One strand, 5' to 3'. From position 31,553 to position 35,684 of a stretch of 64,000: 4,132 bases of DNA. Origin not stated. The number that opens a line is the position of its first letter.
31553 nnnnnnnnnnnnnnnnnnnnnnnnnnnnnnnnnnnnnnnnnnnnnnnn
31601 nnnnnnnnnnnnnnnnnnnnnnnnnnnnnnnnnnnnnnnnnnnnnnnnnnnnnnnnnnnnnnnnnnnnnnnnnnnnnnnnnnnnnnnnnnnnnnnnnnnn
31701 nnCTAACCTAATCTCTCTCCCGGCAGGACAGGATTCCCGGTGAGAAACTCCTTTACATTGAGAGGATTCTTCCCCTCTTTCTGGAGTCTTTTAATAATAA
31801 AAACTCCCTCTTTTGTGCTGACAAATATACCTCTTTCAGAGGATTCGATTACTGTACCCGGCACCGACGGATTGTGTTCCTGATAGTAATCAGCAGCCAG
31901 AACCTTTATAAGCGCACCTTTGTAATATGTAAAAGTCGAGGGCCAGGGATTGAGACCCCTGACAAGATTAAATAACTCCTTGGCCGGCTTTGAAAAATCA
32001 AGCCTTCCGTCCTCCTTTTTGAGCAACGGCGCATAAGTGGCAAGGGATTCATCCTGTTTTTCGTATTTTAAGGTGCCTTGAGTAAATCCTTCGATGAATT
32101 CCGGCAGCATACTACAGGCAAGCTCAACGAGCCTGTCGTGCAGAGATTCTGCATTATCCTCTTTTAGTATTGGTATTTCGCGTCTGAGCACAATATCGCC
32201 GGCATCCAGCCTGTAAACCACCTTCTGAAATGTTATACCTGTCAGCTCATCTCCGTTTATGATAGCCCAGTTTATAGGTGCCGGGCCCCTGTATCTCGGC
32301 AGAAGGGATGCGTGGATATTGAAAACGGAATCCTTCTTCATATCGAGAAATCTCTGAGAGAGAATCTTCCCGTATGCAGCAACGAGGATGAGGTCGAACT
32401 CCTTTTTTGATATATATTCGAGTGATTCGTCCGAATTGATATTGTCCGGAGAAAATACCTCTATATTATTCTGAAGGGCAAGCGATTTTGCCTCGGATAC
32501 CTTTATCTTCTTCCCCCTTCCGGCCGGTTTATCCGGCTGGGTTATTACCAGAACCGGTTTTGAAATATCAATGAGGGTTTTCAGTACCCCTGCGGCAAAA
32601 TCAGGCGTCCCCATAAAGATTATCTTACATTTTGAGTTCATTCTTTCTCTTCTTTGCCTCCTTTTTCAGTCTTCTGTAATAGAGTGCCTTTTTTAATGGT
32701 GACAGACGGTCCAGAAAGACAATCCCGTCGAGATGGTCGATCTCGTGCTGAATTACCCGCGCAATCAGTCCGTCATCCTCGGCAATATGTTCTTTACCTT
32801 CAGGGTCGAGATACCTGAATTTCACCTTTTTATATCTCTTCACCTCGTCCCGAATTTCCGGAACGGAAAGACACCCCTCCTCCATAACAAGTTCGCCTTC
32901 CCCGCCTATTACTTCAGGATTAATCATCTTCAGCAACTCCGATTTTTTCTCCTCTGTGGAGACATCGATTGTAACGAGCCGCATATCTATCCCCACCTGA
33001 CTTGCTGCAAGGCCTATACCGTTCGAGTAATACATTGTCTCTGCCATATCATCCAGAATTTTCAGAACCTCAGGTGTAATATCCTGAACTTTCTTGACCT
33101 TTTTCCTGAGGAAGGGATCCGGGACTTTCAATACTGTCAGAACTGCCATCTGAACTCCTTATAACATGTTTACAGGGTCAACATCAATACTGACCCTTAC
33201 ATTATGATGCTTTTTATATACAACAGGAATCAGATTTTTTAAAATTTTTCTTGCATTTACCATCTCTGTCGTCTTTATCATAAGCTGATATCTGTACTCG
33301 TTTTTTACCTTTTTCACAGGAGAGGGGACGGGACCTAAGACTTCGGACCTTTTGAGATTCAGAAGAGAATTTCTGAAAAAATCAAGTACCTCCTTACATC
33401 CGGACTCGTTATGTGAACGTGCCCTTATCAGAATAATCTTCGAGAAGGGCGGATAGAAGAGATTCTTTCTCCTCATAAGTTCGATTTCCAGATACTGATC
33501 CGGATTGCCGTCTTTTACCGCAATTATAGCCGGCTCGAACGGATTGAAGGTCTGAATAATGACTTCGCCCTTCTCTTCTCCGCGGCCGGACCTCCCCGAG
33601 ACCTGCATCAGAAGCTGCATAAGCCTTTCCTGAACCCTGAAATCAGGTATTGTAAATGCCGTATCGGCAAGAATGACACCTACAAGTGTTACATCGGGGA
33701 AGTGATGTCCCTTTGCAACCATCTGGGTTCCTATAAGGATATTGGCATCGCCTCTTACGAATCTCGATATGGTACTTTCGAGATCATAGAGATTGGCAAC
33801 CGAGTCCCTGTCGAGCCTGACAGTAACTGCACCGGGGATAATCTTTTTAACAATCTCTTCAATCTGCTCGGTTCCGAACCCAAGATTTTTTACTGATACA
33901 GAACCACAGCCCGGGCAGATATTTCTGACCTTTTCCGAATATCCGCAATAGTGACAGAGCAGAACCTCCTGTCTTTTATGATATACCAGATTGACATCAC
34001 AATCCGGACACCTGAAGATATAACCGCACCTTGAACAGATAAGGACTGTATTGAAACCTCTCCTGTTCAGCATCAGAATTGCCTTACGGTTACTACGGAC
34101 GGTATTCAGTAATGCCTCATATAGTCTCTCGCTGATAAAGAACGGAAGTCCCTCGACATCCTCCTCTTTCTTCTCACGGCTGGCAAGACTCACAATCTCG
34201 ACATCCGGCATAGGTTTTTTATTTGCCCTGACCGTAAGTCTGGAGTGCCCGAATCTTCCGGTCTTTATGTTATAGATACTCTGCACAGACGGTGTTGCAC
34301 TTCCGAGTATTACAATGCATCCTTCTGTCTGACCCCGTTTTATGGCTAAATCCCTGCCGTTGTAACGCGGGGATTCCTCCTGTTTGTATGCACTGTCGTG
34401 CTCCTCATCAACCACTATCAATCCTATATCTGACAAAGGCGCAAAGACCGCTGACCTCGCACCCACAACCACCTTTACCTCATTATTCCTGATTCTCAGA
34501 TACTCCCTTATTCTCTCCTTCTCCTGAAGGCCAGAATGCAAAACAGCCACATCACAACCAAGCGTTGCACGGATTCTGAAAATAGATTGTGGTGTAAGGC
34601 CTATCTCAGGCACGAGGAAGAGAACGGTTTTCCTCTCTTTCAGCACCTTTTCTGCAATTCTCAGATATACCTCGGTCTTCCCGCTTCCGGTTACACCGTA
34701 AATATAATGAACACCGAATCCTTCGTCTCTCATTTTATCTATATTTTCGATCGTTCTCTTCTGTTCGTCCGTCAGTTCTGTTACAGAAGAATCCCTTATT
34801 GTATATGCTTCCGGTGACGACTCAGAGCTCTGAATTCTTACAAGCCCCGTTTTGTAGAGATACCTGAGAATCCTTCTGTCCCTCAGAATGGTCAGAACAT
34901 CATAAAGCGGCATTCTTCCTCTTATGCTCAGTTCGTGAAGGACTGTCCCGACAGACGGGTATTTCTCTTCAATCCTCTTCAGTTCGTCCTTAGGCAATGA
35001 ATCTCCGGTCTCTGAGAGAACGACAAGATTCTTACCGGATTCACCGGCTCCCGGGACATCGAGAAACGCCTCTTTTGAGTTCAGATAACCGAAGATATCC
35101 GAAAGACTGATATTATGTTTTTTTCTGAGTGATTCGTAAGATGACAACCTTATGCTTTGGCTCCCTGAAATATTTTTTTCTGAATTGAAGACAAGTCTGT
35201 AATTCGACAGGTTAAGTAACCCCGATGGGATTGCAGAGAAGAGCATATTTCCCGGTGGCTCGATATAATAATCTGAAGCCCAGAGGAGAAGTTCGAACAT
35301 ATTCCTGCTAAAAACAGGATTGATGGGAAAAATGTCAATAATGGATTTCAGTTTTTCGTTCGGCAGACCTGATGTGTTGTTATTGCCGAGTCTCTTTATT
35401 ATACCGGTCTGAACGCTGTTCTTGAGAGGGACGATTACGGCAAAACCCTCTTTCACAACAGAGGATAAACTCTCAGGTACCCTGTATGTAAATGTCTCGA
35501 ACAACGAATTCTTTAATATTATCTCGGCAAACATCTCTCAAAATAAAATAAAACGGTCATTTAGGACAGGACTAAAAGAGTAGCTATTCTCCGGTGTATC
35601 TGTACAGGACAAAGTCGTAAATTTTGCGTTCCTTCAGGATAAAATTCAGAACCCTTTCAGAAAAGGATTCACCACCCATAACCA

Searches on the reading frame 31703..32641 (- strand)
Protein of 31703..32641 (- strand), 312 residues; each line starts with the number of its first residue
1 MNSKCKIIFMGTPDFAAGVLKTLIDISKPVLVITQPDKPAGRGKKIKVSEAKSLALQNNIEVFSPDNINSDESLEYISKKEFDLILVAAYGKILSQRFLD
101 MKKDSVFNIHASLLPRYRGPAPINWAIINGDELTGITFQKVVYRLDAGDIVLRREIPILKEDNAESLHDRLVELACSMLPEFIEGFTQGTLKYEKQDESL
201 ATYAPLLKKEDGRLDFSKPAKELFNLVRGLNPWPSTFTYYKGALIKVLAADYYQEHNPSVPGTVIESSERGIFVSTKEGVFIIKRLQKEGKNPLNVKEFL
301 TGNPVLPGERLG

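Call 14: search_protein_families(library=pfam, proteins=[window:31703-32641:-])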
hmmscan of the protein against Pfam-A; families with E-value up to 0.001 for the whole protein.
window:31703-32641:- (312 aa): 2 families
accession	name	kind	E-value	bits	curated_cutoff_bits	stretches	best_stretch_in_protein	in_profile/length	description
PF00551.24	Formyl_trans_N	-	3e-37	128.6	26.1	1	6-182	2-180/181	Formyl transferase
PF02911.23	Formyl_trans_C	-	2.2e-26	92.4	21.1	1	207-303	2-99/100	Formyl transferase, C-terminal domain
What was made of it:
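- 31703..32641 (-): fmt (methionyl-tRNA formyltransferase), last gene of priA-def-fmt. The element lies in its 3' flank. call 14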

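Call 28: find_homologous_proteins(query=window:31703-32641:-, max_evalue=1e-60)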
Query window:31703-32641:- (312 aa): 1800 proteins with E <= 1e-60 among 8000 candidates; the best 120 are listed.
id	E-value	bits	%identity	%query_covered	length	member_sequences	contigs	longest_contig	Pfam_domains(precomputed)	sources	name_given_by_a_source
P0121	4.3e-197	671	100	97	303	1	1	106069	PF00551.25,PF02911.24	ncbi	-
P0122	2.8e-168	577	80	100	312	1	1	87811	PF00551.25,PF02911.24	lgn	-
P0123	1.4e-166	571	78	100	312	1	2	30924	PF00551.25,PF02911.24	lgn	-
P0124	2.8e-163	560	79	100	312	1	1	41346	PF00551.25,PF02911.24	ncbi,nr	ncbi:MAG: methionyl-tRNA formyltransferase [Deltaproteobacteria bacterium]|nr:methionyl-tRNA formylt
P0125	9.2e-159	545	79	97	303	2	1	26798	PF00551.25,PF02911.24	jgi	-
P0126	2.6e-156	537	75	100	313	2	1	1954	PF00551.25,PF02911.24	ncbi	ncbi:MAG: methionyl-tRNA formyltransferase [Myxococcota bacterium]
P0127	1.6e-151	522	78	97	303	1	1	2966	PF00551.25,PF02911.24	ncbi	-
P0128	2.8e-151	521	72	100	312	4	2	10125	PF00551.25,PF02911.24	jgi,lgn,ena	-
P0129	4.6e-151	520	72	100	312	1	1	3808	PF00551.25,PF02911.24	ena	-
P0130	4.6e-151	520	72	100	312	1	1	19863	PF00551.25,PF02911.24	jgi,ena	-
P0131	6.7e-151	520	72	100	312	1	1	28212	PF00551.25,PF02911.24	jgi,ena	-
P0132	1.0e-150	519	73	97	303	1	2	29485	PF00551.25,PF02911.24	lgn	-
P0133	4.1e-148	510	72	97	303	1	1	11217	PF00551.25,PF02911.24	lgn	-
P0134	2.9e-146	504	73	97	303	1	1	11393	PF00551.25,PF02911.24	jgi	jgi:methionyl-tRNA formyltransferase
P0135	1.1e-145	502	72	97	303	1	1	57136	PF00551.25,PF02911.24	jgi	jgi:methionyl-tRNA formyltransferase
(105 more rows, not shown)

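Call 29: find_encoding_contigs(protein=P0121, flank=4000, max_places=3)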
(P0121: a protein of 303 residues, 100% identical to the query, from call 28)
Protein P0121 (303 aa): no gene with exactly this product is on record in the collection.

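Call 30: find_encoding_contigs(protein=P0122, flank=4000, max_places=2)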
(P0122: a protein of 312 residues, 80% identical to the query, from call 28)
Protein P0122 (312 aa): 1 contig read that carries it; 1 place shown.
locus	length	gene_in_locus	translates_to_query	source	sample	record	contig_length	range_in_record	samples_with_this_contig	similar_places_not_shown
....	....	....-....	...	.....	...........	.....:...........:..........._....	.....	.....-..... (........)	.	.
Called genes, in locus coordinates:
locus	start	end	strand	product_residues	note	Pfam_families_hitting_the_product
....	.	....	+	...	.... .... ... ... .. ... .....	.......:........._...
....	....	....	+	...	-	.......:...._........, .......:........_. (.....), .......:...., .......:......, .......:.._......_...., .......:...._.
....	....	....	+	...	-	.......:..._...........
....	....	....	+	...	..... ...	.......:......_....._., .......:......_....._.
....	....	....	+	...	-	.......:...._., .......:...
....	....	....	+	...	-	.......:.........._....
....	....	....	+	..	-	-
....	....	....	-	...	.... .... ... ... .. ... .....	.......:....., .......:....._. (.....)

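Call 31: find_encoding_contigs(protein=P0124, flank=4000, max_places=2)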
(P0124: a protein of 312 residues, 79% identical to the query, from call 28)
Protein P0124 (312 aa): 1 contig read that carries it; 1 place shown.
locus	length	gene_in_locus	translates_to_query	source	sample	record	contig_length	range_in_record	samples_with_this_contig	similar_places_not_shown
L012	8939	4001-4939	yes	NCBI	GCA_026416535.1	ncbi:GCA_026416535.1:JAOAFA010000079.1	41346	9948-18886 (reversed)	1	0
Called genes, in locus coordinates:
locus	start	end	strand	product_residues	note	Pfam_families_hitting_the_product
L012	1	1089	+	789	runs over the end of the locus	PF01972:SDH_protease (faint), PF01343:Peptidase_S49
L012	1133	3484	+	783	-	PF17764:PriA_3primeBD, PF04851:ResIII, PF00270:DEAD, PF00271:Helicase_C (faint), PF18319:Zn_ribbon_PriA, PF18074:PriA_C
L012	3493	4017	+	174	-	PF01327:Pep_deformylase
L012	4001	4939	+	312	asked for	PF00551:Formyl_trans_N, PF02911:Formyl_trans_C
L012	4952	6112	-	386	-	PF03773:ArsP_1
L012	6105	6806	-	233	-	PF01451:LMWPc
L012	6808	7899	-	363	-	PF01758:SBF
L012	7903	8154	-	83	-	PF13192:Thioredoxin_3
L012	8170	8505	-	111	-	PF12840:HTH_20 (faint), PF01022:HTH_5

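Call 56: list_cluster_members(proteins=[P0121, P0001, P0004])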
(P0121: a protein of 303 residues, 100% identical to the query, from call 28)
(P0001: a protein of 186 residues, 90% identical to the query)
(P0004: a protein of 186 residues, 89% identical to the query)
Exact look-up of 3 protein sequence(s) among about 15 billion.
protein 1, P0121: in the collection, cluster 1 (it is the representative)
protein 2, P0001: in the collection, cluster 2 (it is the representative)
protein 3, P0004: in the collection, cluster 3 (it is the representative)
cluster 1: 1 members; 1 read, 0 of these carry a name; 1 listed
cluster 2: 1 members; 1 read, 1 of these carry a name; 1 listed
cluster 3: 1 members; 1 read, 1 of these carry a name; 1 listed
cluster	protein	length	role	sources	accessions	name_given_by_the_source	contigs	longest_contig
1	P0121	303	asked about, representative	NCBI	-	-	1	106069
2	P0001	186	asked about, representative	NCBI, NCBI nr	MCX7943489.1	MAG: hypothetical protein N2746_03155 [Deltaproteobacteria bacterium] | hypothetical protein [Deltaproteobacteria bacterium]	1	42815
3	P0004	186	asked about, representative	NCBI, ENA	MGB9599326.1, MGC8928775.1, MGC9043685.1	MAG: hypothetical protein ACP5QK_12750 [Myxococcota bacterium]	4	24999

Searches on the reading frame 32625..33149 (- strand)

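Call 14: search_protein_families(library=pfam, proteins=[window:32625-33149:-])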
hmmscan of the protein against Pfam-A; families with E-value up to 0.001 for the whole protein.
window:32625-33149:- (174 aa): 1 family
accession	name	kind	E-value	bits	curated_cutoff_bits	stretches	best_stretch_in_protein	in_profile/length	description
PF01327.26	Pep_deformylase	-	2.2e-51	174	22.8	1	4-154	2-155/156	Polypeptide deformylase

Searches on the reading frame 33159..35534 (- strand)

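Call 14: search_protein_families(library=pfam, proteins=[window:33159-35534:-])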
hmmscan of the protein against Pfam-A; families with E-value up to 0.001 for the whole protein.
window:33159-35534:- (791 aa): 6 families
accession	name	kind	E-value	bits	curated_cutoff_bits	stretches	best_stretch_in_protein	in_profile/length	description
PF18074.6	PriA_C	-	1.8e-22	80.4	26.9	1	696-787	1-95/95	Primosomal protein N C-terminal domain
PF17764.6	PriA_3primeBD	-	2.4e-19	69.4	22.7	1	4-103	1-96/96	3'DNA-binding domain (3'BD)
PF04851.21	ResIII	-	1.2e-14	55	22.5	1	253-385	3-141/164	Type III restriction enzyme, res subunit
PF00270.35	DEAD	-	1.6e-14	54.4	26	1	256-420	2-164/167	DEAD/DEAH box helicase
PF18319.7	Zn_ribbon_PriA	-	8.7e-12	45.2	26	1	509-535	1-27/27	PriA DNA helicase Cys-rich region (CRR) domain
PF00271.37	Helicase_C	-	1.8e-07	31.8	23.5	0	586-651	55-108/110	Helicase conserved C-terminal domain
